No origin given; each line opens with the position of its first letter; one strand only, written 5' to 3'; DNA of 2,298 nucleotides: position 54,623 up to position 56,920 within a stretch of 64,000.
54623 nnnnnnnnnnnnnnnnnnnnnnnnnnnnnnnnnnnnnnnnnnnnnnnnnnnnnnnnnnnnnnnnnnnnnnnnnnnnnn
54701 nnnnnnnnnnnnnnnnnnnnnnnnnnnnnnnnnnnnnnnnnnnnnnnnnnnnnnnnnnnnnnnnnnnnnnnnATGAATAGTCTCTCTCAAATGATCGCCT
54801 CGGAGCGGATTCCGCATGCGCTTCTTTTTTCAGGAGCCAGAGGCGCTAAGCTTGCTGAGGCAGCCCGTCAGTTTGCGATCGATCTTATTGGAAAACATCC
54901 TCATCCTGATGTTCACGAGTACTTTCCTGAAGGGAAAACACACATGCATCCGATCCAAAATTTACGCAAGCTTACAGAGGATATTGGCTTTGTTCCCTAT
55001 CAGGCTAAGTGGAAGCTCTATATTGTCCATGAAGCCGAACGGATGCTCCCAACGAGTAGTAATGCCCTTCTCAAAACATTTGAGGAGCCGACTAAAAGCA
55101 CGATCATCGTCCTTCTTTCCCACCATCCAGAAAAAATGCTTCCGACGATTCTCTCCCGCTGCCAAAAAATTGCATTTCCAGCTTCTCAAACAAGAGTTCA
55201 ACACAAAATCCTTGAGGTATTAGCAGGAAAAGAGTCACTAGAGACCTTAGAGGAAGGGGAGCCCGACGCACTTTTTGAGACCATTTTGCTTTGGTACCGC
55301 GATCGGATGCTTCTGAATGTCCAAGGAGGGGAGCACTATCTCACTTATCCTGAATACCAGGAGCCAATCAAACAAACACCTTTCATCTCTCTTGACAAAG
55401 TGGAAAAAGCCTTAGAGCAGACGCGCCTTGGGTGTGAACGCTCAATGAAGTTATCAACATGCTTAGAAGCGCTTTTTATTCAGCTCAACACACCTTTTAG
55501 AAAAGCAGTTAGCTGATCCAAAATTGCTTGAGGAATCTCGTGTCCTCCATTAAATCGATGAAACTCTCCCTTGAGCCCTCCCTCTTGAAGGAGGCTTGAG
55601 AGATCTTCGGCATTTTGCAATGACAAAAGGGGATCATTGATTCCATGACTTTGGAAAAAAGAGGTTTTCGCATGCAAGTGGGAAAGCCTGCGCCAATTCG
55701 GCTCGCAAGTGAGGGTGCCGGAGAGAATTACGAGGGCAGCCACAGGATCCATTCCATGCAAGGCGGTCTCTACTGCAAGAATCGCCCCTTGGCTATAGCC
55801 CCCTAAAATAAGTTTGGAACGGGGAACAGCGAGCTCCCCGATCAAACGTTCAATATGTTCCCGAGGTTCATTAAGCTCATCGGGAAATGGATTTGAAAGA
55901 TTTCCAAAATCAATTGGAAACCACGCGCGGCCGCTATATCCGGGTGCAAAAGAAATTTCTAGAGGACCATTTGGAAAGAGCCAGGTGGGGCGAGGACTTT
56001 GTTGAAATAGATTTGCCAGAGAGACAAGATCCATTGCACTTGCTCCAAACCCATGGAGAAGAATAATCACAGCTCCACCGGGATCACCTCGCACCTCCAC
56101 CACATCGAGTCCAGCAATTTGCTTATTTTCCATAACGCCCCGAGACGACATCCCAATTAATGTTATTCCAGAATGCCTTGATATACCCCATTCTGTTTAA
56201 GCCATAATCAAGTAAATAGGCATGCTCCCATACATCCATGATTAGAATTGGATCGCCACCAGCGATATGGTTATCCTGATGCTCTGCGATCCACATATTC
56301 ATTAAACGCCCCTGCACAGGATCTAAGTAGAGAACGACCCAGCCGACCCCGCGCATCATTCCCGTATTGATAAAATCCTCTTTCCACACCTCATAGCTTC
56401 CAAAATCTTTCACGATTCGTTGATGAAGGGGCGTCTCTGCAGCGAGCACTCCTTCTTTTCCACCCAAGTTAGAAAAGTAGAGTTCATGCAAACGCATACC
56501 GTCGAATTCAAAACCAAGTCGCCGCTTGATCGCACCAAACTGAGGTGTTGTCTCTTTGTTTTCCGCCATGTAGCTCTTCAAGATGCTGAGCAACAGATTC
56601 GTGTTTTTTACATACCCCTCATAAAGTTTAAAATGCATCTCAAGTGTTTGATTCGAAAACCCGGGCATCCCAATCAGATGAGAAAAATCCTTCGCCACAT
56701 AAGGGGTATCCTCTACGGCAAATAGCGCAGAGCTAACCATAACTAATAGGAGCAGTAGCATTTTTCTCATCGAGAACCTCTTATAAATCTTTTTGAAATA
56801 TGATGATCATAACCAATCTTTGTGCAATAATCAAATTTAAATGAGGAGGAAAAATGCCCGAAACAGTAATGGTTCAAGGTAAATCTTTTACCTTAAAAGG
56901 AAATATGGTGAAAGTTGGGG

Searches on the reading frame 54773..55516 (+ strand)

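Call 58: search_protein_families(library=pfam, proteins=[window:54773-55516:+], max_evalue=0.001)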
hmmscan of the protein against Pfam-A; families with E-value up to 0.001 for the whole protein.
window:54773-55516:+ (247 aa): 1 family
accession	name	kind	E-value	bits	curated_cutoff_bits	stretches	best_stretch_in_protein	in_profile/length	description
PF13177.12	DNA_pol3_delta2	-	7.2e-34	117.5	27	1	39-137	63-159/161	DNA polymerase III, delta subunit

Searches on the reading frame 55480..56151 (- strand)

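Call 58: search_protein_families(library=pfam, proteins=[window:55480-56151:-], max_evalue=0.001)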
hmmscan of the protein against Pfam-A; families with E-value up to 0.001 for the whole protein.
window:55480-56151:- (223 aa): 4 families
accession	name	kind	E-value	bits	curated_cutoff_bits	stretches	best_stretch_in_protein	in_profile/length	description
PF02230.22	Abhydrolase_2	-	1.7e-30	106.9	23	1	17-219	5-214/217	Phospholipase/Carboxylesterase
PF12697.13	Abhydrolase_6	-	1.3e-05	26.4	26.3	1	29-160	1-109/217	Alpha/beta hydrolase family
PF00561.26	Abhydrolase_1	-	0.00048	20.3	25.8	0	69-149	37-112/245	alpha/beta hydrolase fold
PF03959.19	FSH1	-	0.00051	20.2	21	1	117-209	106-204/211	Serine hydrolase (FSH1)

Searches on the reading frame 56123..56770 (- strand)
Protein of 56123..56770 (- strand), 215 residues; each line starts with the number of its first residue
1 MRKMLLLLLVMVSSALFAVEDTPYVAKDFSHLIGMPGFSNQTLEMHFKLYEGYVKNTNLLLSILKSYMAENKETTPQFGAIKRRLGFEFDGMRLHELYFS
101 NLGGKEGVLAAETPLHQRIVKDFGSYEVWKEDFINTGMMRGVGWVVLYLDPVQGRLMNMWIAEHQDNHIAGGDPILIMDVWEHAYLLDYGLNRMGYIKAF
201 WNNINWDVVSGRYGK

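Call 58: search_protein_families(library=pfam, proteins=[window:56123-56770:-], max_evalue=0.001)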
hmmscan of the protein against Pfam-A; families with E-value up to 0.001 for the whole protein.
window:56123-56770:- (215 aa): 2 families
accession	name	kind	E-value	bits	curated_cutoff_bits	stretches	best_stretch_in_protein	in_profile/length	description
PF02777.23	Sod_Fe_C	-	7.9e-29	100.2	20.9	1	113-210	3-100/102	Iron/manganese superoxide dismutases, C-terminal domain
PF00081.27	Sod_Fe_N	-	1.5e-06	29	27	1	36-102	16-81/82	Iron/manganese superoxide dismutases, alpha-hairpin domain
